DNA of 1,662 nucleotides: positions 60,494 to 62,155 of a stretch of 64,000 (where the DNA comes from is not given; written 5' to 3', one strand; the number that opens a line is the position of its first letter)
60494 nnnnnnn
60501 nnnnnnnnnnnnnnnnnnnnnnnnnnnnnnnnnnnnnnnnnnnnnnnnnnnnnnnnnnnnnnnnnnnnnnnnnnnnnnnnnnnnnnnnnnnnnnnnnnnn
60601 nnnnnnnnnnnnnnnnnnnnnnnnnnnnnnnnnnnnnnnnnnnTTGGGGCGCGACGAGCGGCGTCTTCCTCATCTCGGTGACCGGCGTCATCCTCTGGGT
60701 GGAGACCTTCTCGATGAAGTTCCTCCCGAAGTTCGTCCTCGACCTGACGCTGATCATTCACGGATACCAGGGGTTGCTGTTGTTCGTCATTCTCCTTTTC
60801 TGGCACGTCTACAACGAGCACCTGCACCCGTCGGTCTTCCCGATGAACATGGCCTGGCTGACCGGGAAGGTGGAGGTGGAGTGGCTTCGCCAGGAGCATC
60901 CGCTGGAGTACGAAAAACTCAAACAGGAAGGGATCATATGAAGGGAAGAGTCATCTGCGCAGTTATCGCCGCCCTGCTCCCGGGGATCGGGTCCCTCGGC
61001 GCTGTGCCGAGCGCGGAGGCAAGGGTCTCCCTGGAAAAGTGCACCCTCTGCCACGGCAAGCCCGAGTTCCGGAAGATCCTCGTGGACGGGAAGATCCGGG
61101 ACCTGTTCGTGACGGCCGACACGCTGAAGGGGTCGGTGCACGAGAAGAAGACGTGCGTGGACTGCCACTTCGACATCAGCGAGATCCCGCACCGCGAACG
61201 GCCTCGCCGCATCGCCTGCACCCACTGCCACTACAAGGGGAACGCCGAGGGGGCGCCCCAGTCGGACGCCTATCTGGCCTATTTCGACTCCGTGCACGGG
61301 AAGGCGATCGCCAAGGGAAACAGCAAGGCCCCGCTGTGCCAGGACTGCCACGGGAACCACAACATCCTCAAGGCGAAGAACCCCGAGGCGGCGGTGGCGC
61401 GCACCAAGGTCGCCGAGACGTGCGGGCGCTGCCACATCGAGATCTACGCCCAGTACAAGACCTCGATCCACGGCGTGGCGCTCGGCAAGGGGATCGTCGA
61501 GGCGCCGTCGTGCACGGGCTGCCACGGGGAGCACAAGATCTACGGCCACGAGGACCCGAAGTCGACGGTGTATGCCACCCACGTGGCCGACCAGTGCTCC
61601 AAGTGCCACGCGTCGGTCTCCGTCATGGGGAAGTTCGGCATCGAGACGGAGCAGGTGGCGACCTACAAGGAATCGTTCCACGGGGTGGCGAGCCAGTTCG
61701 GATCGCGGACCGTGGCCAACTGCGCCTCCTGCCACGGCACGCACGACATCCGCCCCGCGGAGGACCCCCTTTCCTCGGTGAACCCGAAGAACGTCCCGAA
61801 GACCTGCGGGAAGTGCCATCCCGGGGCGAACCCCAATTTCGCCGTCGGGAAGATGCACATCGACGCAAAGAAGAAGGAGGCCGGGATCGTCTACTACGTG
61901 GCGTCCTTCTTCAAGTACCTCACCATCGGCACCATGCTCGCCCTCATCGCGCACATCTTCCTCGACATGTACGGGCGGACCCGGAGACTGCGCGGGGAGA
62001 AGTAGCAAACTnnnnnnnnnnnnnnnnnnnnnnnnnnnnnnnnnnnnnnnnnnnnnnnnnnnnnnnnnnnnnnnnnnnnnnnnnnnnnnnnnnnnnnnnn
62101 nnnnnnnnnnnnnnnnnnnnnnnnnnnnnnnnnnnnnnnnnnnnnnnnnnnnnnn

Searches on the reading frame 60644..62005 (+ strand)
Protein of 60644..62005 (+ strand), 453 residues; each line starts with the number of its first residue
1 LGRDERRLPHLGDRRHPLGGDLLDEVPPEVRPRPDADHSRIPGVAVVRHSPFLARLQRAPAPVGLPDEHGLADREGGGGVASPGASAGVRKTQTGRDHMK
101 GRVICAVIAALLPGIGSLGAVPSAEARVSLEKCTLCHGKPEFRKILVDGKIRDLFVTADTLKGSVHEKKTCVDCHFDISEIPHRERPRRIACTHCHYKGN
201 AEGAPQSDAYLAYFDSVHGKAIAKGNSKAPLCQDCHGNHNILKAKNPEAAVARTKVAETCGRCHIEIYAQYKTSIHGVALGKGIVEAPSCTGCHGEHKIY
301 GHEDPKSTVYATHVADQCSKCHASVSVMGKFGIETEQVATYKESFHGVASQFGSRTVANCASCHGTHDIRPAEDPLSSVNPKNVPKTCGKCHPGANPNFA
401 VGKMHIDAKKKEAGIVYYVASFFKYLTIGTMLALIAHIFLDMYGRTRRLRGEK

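Call 82: search_protein_families(library=pfam, proteins=[window:60644-62005:+], max_evalue=0.0001)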
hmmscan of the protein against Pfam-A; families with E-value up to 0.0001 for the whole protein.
window:60644-62005:+ (453 aa): 4 families
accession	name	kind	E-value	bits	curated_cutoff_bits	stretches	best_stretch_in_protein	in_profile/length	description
PF14522.11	Cytochrome_C7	-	2.3e-12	47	24.8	0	188-264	12-66/67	Cytochrome c7 and related cytochrome c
PF22113.1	Mtrc-MtrF_II-IV_dom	-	6.8e-11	42.4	30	1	167-301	5-170/176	Outer membrane cytochrome MtrC/MtrF-like, domains II/IV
PF14537.11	Cytochrom_c3_2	-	1.9e-10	41.5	25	0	302-392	13-78/79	Cytochrome c3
PF09699.15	Paired_CXXCH_1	-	1.9e-06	27.9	20.6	0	232-265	9-37/41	Doubled CXXCH motif (Paired_CXXCH_1)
